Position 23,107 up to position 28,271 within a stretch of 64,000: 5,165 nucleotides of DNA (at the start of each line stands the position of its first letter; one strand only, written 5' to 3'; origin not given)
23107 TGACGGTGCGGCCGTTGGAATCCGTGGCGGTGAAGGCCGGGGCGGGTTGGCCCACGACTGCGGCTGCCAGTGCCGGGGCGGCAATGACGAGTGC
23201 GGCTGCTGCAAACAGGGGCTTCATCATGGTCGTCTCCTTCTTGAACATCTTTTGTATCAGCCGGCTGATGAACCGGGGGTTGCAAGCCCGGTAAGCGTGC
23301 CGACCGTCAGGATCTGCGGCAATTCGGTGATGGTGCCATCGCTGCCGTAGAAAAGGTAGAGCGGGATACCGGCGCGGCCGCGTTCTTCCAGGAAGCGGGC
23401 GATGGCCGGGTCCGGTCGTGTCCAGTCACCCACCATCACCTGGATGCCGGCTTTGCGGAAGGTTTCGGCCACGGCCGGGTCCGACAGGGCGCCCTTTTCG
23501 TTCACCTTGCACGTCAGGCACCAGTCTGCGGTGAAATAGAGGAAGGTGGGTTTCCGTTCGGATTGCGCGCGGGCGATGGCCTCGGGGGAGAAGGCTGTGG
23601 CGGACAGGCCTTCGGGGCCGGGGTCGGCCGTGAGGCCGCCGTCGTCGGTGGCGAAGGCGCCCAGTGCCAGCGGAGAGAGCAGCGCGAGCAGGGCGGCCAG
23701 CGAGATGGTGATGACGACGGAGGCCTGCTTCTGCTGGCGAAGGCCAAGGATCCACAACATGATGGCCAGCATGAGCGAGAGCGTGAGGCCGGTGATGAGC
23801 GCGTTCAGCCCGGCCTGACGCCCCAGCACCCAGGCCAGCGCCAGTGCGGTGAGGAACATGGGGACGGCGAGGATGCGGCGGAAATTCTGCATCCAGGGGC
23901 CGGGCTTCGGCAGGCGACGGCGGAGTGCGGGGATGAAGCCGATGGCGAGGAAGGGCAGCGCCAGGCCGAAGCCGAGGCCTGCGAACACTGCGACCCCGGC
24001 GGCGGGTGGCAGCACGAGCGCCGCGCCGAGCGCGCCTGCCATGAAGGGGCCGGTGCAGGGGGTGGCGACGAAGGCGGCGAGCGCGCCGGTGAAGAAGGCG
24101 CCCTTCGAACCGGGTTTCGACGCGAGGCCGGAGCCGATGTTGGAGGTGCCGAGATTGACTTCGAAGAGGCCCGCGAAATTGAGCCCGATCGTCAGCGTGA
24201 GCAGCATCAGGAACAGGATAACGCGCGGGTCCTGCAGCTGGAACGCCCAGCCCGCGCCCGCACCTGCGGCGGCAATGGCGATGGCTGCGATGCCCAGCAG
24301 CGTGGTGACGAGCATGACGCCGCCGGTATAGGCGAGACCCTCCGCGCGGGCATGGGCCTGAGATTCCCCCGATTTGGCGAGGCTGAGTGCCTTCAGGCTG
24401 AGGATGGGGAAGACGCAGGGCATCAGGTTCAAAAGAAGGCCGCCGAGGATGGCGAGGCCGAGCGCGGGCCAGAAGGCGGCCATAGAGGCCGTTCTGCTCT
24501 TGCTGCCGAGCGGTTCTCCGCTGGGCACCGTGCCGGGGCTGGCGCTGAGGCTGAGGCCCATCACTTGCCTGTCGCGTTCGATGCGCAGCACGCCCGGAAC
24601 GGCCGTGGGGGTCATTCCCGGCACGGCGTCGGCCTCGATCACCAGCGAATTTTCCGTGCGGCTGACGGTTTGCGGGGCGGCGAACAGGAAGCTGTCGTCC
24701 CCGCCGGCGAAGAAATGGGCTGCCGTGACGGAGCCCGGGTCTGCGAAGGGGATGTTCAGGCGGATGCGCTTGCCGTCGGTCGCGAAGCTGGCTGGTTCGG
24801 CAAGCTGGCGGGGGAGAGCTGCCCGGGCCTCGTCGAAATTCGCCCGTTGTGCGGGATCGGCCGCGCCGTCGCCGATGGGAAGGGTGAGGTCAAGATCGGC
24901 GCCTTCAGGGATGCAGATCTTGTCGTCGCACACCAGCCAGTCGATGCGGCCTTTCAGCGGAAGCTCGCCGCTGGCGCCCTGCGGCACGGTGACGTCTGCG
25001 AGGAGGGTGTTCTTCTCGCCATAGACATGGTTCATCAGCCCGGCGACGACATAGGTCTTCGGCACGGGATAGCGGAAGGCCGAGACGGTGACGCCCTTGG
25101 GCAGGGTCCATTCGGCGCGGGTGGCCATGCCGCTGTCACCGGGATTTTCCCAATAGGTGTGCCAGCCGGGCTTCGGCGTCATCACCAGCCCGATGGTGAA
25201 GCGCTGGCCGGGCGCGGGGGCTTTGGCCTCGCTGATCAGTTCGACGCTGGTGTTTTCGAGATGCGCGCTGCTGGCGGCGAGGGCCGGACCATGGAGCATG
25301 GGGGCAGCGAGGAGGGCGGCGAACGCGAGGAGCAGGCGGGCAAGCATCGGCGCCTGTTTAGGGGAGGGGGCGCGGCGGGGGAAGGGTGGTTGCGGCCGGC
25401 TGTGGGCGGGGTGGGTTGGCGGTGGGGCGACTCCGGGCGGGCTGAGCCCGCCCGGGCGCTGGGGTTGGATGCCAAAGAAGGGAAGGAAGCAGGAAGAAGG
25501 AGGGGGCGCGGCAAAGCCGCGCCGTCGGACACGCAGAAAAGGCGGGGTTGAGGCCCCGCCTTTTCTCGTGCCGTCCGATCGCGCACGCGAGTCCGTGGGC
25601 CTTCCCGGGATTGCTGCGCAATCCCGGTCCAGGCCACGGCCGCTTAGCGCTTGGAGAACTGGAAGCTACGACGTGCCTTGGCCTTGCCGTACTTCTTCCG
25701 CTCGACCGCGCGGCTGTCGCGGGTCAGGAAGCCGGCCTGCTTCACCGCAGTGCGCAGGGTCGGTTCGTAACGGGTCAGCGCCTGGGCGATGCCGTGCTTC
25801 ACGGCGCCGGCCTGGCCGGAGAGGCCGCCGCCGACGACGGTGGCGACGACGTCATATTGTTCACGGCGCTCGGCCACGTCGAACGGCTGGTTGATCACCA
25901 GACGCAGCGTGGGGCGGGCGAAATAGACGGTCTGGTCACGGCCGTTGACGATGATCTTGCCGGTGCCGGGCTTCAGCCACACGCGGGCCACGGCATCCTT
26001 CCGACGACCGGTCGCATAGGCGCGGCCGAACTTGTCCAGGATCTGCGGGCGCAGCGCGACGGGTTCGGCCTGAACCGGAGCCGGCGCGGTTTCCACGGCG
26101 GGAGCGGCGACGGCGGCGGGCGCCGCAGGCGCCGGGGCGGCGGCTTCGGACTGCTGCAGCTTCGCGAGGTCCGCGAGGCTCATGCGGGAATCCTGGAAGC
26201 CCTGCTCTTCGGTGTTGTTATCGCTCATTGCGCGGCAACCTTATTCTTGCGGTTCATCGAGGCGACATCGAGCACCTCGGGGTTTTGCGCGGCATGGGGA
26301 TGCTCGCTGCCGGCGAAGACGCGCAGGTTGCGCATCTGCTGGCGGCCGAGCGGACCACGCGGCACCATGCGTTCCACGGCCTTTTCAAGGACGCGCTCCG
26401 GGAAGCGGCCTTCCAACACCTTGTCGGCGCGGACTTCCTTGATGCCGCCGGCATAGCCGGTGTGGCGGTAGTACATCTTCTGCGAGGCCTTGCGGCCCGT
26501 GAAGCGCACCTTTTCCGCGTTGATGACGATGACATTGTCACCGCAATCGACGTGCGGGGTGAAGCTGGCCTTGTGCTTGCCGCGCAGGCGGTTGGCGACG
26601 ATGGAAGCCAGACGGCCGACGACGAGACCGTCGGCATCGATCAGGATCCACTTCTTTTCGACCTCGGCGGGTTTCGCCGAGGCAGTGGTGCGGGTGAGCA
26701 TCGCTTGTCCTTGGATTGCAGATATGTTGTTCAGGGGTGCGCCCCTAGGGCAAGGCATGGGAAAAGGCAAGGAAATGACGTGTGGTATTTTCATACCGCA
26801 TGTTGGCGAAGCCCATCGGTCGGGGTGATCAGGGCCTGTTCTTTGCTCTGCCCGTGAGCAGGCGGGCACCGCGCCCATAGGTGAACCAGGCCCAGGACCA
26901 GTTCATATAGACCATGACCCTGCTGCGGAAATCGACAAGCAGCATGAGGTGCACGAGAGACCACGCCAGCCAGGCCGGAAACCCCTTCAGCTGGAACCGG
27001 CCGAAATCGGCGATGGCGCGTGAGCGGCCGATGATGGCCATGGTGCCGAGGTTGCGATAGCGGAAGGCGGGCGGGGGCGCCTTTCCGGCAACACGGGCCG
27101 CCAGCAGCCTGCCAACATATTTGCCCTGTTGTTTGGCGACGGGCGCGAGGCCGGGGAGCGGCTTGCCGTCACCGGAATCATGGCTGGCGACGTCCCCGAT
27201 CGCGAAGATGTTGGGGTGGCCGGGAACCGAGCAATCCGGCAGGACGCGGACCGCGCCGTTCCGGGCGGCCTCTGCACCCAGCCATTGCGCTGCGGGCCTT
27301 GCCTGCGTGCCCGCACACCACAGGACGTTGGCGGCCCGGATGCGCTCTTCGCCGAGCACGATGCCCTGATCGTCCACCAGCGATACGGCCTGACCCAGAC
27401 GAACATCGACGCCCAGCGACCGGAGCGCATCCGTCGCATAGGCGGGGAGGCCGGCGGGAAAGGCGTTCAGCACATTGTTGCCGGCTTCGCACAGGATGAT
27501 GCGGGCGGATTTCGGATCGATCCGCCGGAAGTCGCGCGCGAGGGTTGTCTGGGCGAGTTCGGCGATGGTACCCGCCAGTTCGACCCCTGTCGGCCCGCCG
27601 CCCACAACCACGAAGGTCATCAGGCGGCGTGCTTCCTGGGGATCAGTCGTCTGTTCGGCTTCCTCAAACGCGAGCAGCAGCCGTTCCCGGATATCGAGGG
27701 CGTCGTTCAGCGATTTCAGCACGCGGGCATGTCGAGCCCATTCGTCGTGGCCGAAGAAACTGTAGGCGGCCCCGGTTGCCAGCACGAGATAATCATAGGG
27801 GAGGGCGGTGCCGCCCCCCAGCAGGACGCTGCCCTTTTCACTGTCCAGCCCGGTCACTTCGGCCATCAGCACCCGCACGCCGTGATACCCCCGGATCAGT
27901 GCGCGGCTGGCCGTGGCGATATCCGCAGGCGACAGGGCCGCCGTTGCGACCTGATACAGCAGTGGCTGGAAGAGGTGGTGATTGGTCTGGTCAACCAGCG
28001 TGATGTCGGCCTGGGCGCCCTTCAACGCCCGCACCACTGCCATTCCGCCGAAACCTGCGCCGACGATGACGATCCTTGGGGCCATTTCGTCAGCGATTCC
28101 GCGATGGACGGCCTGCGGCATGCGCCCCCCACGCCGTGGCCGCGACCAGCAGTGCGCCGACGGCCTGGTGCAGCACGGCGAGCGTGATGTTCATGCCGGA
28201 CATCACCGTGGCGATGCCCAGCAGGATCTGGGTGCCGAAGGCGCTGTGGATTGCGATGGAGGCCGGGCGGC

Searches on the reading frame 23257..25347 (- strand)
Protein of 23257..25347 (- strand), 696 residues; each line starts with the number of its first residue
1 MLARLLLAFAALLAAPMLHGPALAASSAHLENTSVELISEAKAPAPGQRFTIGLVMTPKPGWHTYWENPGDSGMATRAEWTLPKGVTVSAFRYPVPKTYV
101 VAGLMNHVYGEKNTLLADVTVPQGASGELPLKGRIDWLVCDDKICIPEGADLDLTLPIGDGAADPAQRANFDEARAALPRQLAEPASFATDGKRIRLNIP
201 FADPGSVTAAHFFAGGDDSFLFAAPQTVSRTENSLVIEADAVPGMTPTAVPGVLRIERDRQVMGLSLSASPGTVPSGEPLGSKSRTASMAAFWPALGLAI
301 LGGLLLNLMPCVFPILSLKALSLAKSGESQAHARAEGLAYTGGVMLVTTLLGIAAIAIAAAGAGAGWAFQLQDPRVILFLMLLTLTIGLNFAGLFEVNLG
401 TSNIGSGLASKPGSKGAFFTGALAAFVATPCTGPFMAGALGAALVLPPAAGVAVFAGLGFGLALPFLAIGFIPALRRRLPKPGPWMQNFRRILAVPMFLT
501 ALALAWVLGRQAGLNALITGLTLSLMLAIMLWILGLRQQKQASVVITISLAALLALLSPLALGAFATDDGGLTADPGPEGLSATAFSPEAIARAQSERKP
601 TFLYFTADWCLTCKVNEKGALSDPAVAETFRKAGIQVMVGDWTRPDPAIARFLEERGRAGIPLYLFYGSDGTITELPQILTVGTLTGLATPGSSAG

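Call 46: search_protein_families(library=pfam, proteins=[window:23257-25347:-])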
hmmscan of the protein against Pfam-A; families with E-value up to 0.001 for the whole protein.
window:23257-25347:- (696 aa): 6 families
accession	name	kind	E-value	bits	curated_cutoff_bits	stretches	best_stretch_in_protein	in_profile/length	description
PF11412.14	DsbD_N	-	1.9e-19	70.3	25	1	37-155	4-117/119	Thiol:disulfide interchange protein DsbD, N-terminal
PF02683.22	DsbD_TM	-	4.4e-17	62.5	27.1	1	295-504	4-214/219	Cytochrome C biogenesis protein transmembrane domain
PF13899.12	Thioredoxin_7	-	2.6e-15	56.7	27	1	584-668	3-82/83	Thioredoxin-like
PF03190.21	Thioredox_DsbH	-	2.7e-05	24.6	27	1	585-646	24-85/163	Protein of unknown function, DUF255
PF07895.16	DUF1673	-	0.00029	21.3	30.4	1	479-548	46-119/204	Protein of unknown function (DUF1673)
PF13098.12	Thioredoxin_2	-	0.00062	20.5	27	0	594-669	1-84/104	Thioredoxin-like domain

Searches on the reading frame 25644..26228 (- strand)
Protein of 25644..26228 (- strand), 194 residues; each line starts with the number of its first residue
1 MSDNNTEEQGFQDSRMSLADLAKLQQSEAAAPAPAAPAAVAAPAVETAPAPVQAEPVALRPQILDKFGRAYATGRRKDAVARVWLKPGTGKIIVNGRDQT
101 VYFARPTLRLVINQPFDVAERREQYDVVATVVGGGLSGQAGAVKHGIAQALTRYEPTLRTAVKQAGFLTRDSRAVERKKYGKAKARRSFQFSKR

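Call 46: search_protein_families(library=pfam, proteins=[window:25644-26228:-])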
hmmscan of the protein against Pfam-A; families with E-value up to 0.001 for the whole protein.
window:25644-26228:- (194 aa): 1 family
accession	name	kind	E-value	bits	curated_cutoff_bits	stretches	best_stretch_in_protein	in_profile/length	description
PF00380.25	Ribosomal_S9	-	3.8e-47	160.2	22.5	1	74-194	1-121/121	Ribosomal protein S9/S16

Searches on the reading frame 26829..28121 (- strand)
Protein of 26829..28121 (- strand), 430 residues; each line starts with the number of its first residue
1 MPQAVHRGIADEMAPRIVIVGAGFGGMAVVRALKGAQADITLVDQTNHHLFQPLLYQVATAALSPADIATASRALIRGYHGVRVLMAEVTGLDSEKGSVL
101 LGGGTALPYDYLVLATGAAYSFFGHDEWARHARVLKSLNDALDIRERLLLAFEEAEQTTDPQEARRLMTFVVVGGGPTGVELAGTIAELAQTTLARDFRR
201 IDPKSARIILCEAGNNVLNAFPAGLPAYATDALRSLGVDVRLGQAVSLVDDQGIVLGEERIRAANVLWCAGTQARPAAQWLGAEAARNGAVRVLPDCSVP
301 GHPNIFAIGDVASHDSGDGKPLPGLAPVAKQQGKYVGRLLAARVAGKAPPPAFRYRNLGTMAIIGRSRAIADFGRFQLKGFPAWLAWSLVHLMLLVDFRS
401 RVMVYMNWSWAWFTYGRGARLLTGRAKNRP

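Call 46: search_protein_families(library=pfam, proteins=[window:26829-28121:-])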
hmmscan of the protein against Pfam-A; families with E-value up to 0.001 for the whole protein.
window:26829-28121:- (430 aa): 5 families
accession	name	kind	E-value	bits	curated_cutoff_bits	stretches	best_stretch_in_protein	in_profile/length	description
PF07992.20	Pyr_redox_2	-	3.8e-46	158.3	26.1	1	16-333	2-291/291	Pyridine nucleotide-disulphide oxidoreductase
PF00070.33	Pyr_redox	-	3.6e-11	43.9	22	1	170-250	2-67/82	Pyridine nucleotide-disulphide oxidoreductase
PF22366.1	NDH2_C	-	3e-08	34.2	27.7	1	358-413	2-58/62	NDH2 C-terminal domain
PF13454.12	NAD_binding_9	-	3.8e-06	27.4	21.8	0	18-48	1-34/155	FAD-NAD(P)-binding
PF13450.12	NAD_binding_8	-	0.00062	20.4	21.9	0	19-48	1-30/68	NAD(P)-binding Rossmann-like domain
